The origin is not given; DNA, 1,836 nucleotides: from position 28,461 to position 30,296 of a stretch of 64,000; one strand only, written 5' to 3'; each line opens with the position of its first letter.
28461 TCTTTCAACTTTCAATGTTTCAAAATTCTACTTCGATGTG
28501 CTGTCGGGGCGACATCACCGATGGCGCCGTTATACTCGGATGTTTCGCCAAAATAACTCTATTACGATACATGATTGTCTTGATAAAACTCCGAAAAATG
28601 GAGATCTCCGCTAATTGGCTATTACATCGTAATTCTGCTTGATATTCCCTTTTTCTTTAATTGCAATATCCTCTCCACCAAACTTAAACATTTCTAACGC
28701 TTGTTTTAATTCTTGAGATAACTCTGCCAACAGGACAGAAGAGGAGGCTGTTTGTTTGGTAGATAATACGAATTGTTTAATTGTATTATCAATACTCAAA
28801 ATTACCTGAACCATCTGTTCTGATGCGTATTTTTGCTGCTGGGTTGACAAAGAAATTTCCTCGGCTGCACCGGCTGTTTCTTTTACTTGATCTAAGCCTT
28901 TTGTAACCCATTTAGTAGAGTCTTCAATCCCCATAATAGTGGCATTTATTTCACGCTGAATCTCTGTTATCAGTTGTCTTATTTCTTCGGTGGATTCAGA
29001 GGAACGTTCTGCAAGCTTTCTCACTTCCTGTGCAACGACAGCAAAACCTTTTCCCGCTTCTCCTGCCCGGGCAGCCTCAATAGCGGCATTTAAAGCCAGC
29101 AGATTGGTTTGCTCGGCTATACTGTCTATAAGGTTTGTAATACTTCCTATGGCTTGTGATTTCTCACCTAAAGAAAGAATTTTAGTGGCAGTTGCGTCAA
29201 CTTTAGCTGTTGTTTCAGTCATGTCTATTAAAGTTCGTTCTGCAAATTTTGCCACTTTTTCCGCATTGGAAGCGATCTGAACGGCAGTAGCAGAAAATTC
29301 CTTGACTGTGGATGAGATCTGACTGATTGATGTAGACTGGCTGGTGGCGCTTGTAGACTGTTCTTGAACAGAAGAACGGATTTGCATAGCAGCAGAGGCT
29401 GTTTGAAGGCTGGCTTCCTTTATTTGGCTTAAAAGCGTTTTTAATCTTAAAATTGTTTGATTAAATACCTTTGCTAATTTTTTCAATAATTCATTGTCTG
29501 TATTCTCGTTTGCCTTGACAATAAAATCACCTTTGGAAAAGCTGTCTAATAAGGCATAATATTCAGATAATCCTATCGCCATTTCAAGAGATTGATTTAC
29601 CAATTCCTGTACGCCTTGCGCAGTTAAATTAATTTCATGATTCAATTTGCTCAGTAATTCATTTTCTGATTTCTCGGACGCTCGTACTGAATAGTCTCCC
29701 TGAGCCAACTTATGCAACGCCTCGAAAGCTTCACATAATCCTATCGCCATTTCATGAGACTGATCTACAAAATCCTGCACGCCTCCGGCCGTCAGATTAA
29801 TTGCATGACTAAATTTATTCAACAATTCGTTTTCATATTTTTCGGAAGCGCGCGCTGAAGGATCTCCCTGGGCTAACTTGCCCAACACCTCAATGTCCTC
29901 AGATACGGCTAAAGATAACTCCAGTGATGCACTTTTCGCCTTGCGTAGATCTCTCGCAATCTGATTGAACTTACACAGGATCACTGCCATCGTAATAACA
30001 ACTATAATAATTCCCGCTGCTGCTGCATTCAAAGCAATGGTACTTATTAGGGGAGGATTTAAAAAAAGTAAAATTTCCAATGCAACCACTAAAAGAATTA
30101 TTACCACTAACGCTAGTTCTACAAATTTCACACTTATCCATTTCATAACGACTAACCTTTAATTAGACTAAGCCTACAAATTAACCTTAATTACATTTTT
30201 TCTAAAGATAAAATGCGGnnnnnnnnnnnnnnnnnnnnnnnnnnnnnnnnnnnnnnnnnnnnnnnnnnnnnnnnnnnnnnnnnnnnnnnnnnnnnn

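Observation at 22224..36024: Hdr/Mvh hydrogenase module embedded inside a Wsp-like chemosensory to c-di-GMP gene string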

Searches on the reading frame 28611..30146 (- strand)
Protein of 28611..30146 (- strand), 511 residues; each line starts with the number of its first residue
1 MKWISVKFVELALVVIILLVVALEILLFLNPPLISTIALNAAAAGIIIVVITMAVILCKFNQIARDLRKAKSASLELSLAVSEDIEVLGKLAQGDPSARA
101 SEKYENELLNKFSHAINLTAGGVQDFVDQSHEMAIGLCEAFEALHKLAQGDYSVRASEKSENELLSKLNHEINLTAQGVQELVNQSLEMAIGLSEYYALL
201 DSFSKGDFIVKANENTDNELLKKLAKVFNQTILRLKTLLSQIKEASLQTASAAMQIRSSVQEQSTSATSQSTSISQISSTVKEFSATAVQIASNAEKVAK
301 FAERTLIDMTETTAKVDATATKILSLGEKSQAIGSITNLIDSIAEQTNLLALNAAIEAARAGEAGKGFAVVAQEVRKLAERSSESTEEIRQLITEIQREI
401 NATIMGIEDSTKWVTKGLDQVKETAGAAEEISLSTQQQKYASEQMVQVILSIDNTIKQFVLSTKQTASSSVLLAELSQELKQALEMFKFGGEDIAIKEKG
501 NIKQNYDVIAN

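Call 5: search_protein_families(library=pfam, proteins=[window:28611-30146:-], max_evalue=0.001)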
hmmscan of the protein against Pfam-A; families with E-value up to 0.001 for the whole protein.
window:28611-30146:- (511 aa): 1 family
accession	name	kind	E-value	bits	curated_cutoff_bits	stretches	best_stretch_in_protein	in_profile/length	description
PF00015.26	MCPsignal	-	1.3e-38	133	34.6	1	292-458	4-160/172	Methyl-accepting chemotaxis protein (MCP) signalling domain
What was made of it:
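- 28611..30146 (-): mcp (511 aa): membrane hairpin, three 56-aa repeats, then the MCP signalling domain. Pfam MCPsignal 1.3e-38 (call 5).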

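Call 34: find_homologous_proteins(query=window:28611-30146:-, max_evalue=1e-20)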
Query window:28611-30146:- (511 aa): 3162 proteins with E <= 1e-20 among 8000 candidates; the best 120 are listed.
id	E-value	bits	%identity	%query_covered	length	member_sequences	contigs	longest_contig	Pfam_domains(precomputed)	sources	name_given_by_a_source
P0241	0.0e+0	1023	100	100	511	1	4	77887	PF00015.27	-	-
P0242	4.2e-120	420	58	78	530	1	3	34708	PF00015.27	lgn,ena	-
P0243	1.7e-119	418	55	71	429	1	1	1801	PF00015.27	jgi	jgi:methyl-accepting chemotaxis protein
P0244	1.4e-116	409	56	81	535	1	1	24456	PF00015.27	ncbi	ncbi:MAG: methyl-accepting chemotaxis protein [Candidatus Omnitrophota bacterium]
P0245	2.8e-114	401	58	73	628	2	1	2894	PF00015.27,PF00672.31,PF13682.12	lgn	-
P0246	6.2e-112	393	48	96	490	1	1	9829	PF00015.27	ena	-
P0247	1.0e-110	389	48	96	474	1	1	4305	PF00015.27,PF00672.31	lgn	-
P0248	7.7e-110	386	51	80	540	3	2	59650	PF00015.27,PF00672.31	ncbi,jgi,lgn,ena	-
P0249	1.1e-106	376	48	96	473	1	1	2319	PF00015.27,PF00672.31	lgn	-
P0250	1.8e-104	369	56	70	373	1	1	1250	PF00015.27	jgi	jgi:methyl-accepting chemotaxis protein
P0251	5.4e-104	367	53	75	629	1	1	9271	PF00015.27,PF00672.31,PF13682.12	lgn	-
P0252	7.0e-104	367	49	89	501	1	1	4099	PF00015.27,PF00672.31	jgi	jgi:methyl-accepting chemotaxis protein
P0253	7.6e-103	363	48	95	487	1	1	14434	PF00015.27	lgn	-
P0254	2.4e-102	362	52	75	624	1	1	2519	PF00015.27,PF13682.12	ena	-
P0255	1.6e-101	359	51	81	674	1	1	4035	PF00015.27,PF00672.31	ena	-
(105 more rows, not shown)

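Call 35: find_encoding_contigs(protein=P0242, flank=10000, max_places=1)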
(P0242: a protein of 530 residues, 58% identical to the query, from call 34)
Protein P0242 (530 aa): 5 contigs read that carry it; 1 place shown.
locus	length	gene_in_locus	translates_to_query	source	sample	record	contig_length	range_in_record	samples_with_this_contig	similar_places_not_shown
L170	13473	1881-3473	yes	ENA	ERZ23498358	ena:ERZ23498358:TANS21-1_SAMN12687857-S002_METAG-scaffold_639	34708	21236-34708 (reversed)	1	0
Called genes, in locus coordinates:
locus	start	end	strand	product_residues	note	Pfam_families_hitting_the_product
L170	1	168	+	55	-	?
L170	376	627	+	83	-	PF00376:MerR (weak), PF13411:MerR_1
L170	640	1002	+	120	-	PF00072:Response_reg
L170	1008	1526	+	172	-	PF01584:CheW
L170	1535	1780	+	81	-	PF01155:HypA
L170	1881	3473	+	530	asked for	PF00015:MCPsignal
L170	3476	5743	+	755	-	PF01627:Hpt, PF02895:H-kinase_dim, PF02518:HATPase_c, PF01584:CheW, PF00072:Response_reg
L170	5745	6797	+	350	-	PF00072:Response_reg, PF01339:CheB_methylest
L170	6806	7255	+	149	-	PF01584:CheW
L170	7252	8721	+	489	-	PF03705:CheR_N (weak), PF24575:TPR_Slam (faint), PF01739:CheR, PF13181:TPR_8 (faint), PF07719:TPR_2 (faint), PF12895:ANAPC3 (weak), PF12895:ANAPC3 (weak), PF13432:TPR_16 (weak), +6 more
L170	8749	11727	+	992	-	PF00989:PAS, PF08447:PAS_3, PF13426:PAS_9, PF00989:PAS, PF08447:PAS_3, PF08448:PAS_4, PF13426:PAS_9, PF08448:PAS_4, +7 more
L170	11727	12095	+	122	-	PF00072:Response_reg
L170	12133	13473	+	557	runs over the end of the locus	PF05157:MshEN, PF00437:T2SSE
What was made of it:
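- L170 shows that the che operon is complete without the block (call 35).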

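Call 36: find_encoding_contigs(protein=P0244, flank=10000, max_places=1)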
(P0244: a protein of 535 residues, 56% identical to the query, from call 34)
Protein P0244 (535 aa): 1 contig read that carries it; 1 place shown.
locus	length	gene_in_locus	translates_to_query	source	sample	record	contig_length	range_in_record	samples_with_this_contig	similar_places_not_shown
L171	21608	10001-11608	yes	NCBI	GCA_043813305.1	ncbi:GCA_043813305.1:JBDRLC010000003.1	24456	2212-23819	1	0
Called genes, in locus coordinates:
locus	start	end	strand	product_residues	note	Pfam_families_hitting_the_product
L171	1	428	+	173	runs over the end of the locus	PF05683:Fumerase_C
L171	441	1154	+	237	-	PF01138:RNase_PH, PF03725:RNase_PH_C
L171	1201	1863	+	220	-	PF01725:Ham1p_like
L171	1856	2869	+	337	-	PF01590:GAF, PF13185:GAF_2, PF13492:GAF_3, PF00990:GGDEF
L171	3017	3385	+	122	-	PF00072:Response_reg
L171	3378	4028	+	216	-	PF01584:CheW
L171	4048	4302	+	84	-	PF01155:HypA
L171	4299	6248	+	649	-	PF01946:Thi4 (weak), PF07992:Pyr_redox_2 (weak), PF00890:FAD_binding_2 (weak), PF12831:FAD_oxidored, PF13450:NAD_binding_8, PF12838:Fer4_7, PF13237:Fer4_10, PF14697:Fer4_21, +9 more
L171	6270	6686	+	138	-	PF02662:FlpD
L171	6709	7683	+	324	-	PF01058:Oxidored_q6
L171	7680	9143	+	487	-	PF27537:HoxH, PF00374:NiFeSe_Hases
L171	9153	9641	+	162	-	PF01750:HycI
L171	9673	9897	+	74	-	PF01206:TusA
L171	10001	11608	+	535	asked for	PF00015:MCPsignal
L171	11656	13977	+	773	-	PF01627:Hpt, PF02895:H-kinase_dim (weak), PF02518:HATPase_c, PF01584:CheW, PF00072:Response_reg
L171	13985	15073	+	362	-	PF00072:Response_reg, PF01339:CheB_methylest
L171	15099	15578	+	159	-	PF01584:CheW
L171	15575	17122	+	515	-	PF03705:CheR_N, PF01739:CheR, PF00515:TPR_1 (faint), PF07719:TPR_2 (faint), PF13374:TPR_10 (faint), PF13414:TPR_11 (faint), PF13424:TPR_12 (faint), PF12895:ANAPC3 (weak), +8 more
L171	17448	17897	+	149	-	PF13424:TPR_12 (weak), PF13374:TPR_10 (faint), PF13414:TPR_11 (faint), PF13432:TPR_16 (weak), PF00515:TPR_1, PF07719:TPR_2 (weak), PF13181:TPR_8 (weak)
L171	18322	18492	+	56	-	-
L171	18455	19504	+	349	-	PF05359:DUF748, PF05170:AsmA (faint)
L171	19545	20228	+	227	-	PF07238:PilZ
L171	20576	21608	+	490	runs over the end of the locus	PF00239:Resolvase, PF07508:Recombinase, PF13408:Zn_ribbon_recom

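Call 37: find_encoding_contigs(protein=P0248, flank=10000, max_places=1)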
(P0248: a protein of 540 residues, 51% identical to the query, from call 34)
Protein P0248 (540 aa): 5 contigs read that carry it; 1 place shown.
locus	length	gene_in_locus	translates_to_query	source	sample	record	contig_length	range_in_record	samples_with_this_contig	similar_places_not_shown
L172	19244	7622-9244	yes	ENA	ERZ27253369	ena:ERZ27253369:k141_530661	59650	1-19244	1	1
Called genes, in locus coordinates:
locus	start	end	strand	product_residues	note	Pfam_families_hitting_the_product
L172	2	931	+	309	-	?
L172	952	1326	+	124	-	PF00072:Response_reg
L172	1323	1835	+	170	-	PF01584:CheW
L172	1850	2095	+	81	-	PF01155:HypA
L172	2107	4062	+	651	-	PF00890:FAD_binding_2, PF01266:DAO (weak), PF07992:Pyr_redox_2 (weak), PF12831:FAD_oxidored, PF13450:NAD_binding_8, PF00037:Fer4 (weak), PF12838:Fer4_7, PF13187:Fer4_9, +10 more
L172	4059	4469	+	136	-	PF02662:FlpD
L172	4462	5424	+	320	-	PF01058:Oxidored_q6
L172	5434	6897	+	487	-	PF27537:HoxH, PF00374:NiFeSe_Hases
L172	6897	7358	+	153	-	PF01750:HycI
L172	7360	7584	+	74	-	PF01206:TusA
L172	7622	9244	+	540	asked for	PF00672:HAMP (faint), PF00015:MCPsignal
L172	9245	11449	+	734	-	PF01627:Hpt, PF02895:H-kinase_dim (weak), PF02518:HATPase_c, PF01584:CheW, PF00072:Response_reg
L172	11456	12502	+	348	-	PF00072:Response_reg, PF01339:CheB_methylest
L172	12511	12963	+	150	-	PF01584:CheW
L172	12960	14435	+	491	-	PF03705:CheR_N, PF01739:CheR, PF14559:TPR_19 (weak), PF13432:TPR_16 (weak), PF14559:TPR_19 (weak), PF00515:TPR_1 (weak), PF07719:TPR_2 (weak), PF13181:TPR_8 (weak), +6 more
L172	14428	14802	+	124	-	PF00072:Response_reg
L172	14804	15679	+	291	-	PF00512:HisKA (weak), PF00072:Response_reg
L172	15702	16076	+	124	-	PF23198:PDE8A_N (weak), PF00072:Response_reg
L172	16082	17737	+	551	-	PF05157:MshEN, PF00437:T2SSE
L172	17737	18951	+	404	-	PF28597:T2SSF_N, PF00482:T2SSF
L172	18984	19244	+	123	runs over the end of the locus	PF07963:N_methyl (weak)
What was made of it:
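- Closest known: Wsp chemosensory system of Pseudomonas. Different: Orthologous clusters in relatives end in REC proteins and type IV pilus genes, not REC-GGDEF (calls 35-37), which is reminiscent of Frz or Pil-Chp systems.
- It has a C-terminal extension, and relatives carry HycI and HypA maturation genes (calls 36, 37).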

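Call 38: find_encoding_contigs(protein=P0253, flank=10000, max_places=1)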
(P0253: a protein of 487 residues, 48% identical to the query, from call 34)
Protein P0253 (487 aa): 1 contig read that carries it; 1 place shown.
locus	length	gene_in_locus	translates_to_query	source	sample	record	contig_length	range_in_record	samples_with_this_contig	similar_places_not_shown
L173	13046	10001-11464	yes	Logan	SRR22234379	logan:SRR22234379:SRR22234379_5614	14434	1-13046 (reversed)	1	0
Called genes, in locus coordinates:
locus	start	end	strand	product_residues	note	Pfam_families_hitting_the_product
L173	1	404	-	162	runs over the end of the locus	-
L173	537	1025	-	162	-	-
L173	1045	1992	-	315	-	PF04015:DUF362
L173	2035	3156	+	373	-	PF04389:Peptidase_M28 (weak), PF01546:Peptidase_M20, PF07687:M20_dimer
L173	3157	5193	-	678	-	PF00009:GTP_EFTU, PF01926:MMR_HSR1 (weak), PF22042:EF-G_D2, PF03144:GTP_EFTU_D2 (weak), PF14492:EFG_III, PF03764:EFG_IV, PF00679:EFG_C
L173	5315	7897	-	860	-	PF00690:Cation_ATPase_N, PF00122:E1-E2_ATPase, PF00702:Hydrolase, PF13246:Cation_ATPase, PF00689:Cation_ATPase_C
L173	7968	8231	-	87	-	PF01541:GIY-YIG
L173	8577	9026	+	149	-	PF00072:Response_reg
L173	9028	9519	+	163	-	PF01584:CheW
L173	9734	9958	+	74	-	PF01206:TusA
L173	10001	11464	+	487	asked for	PF00015:MCPsignal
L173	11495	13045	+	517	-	?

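Call 39: find_encoding_contigs(protein=P0246, flank=10000, max_places=1)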
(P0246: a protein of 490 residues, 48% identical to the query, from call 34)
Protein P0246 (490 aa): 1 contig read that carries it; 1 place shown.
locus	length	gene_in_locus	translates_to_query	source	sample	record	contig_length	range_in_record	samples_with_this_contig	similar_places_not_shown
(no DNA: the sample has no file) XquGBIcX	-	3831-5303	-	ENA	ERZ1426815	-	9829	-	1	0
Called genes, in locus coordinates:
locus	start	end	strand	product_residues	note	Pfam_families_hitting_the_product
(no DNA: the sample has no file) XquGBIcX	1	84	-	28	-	?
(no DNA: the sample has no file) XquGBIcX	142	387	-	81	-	-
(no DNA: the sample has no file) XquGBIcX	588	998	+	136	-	PF02662:FlpD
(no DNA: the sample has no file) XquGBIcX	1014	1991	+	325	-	PF01058:Oxidored_q6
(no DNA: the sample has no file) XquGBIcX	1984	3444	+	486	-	PF27537:HoxH, PF00374:NiFeSe_Hases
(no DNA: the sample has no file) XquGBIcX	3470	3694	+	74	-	PF01206:TusA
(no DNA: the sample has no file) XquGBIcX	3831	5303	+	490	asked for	PF00015:MCPsignal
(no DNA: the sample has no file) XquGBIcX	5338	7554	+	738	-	PF01627:Hpt, PF02895:H-kinase_dim, PF02518:HATPase_c, PF01584:CheW, PF00072:Response_reg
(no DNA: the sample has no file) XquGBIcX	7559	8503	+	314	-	PF00072:Response_reg, PF01339:CheB_methylest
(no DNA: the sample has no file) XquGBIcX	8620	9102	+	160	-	PF01584:CheW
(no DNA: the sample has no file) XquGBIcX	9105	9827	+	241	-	?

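Call 63: search_protein_families(library=pfam, proteins=[L171:10001-10921:+, L171:4048-4302:+, L172:2-931:+], max_evalue=5)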
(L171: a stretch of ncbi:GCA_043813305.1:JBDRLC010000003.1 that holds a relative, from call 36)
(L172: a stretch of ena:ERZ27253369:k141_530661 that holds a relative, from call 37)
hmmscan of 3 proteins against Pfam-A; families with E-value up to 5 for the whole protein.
L171:10001-10921:+ (307 aa): 8 families
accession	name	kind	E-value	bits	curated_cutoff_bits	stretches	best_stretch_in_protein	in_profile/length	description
PF00672.30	HAMP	-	0.00038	21.2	25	1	56-81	4-28/53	HAMP domain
PF14492.12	EFG_III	-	0.0058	17.1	27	1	241-276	23-58/75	Elongation Factor G, domain III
PF14083.11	PGDYG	-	0.0085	16.9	27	0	125-158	58-91/102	PGDYG protein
PF01595.25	CNNM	-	0.061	13.4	28.4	1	16-74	88-146/181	Cyclin M transmembrane N-terminal domain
PF11932.13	DUF3450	-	0.076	12.8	32.6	2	146-224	68-144/241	Protein of unknown function (DUF3450)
PF02453.23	Reticulon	-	0.13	12.6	31.8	0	181-226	53-98/157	Reticulon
PF05062.17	RICH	-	0.19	12.6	23.2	1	258-306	29-78/82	RICH domain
PF10967.13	DUF2769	-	0.24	12.5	22.8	1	96-144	1-49/57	Protein of unknown function (DUF2769)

L171:4048-4302:+ (84 aa): 1 family
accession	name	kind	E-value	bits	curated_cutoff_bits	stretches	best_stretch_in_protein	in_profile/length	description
PF01155.25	HypA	-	3e-13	50.2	28.9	1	1-67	1-68/112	Hydrogenase/urease nickel incorporation, metallochaperone, hypA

L172:2-931:+ (309 aa): 4 families
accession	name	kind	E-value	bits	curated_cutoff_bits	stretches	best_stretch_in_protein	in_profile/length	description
PF02518.31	HATPase_c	-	2e-23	83.4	26.4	1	45-167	1-110/111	Histidine kinase-, DNA gyrase B-, and HSP90-like ATPase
PF00072.30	Response_reg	-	2.6e-15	57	30.2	1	191-300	1-108/111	Response regulator receiver domain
PF10090.15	HPTransfase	-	0.041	14.1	22.9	1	53-76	35-58/123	Histidine phosphotransferase C-terminal domain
PF14501.12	HATPase_c_5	-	0.17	12.2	22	1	96-153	40-91/102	GHKL domain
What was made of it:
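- Closest known: Poly-HAMP arrays such as Aer2. Different: The Pfam HAMP match is below threshold (call 63).
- Tried and rejected: Pfam on the Cys-rich N-domain (call 63).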

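Call 95: search_protein_families(library=pfam, alignment_id=A5, max_evalue=0.00001)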
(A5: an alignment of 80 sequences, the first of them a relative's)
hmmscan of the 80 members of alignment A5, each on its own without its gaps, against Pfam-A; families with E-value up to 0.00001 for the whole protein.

A. member 1, P0241 (511 aa): 1 family
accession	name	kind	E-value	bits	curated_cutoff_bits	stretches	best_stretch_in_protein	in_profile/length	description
PF00015.26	MCPsignal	-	1.3e-38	133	34.6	1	292-458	4-160/172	Methyl-accepting chemotaxis protein (MCP) signalling domain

B. families by the number of members that match (of 80 scanned): 37 families (the first 25 are shown)
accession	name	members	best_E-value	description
PF13426.13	PAS_9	46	2.6e-44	PAS domain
PF00989.32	PAS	43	3.1e-40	PAS fold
PF08447.18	PAS_3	38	2.2e-37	PAS fold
PF08448.16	PAS_4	34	1.2e-37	PAS fold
PF02518.31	HATPase_c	34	2.3e-32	Histidine kinase-, DNA gyrase B-, and HSP90-like ATPase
PF00512.31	HisKA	27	1.9e-23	His Kinase A (phospho-acceptor) domain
PF13188.13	PAS_8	26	5.1e-19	PAS domain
PF00015.26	MCPsignal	11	7.9e-51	Methyl-accepting chemotaxis protein (MCP) signalling domain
PF00990.26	GGDEF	10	1.2e-51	Diguanylate cyclase, GGDEF domain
PF00672.30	HAMP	9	2.5e-20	HAMP domain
PF00072.30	Response_reg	7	3.3e-53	Response regulator receiver domain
PF12860.13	PAS_7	7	7.5e-12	PAS fold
PF13185.12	GAF_2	5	7.7e-31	GAF domain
PF07730.19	HisKA_3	4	8e-14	Histidine kinase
PF13581.12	HATPase_c_2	4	8.6e-08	Histidine kinase-like ATPase domain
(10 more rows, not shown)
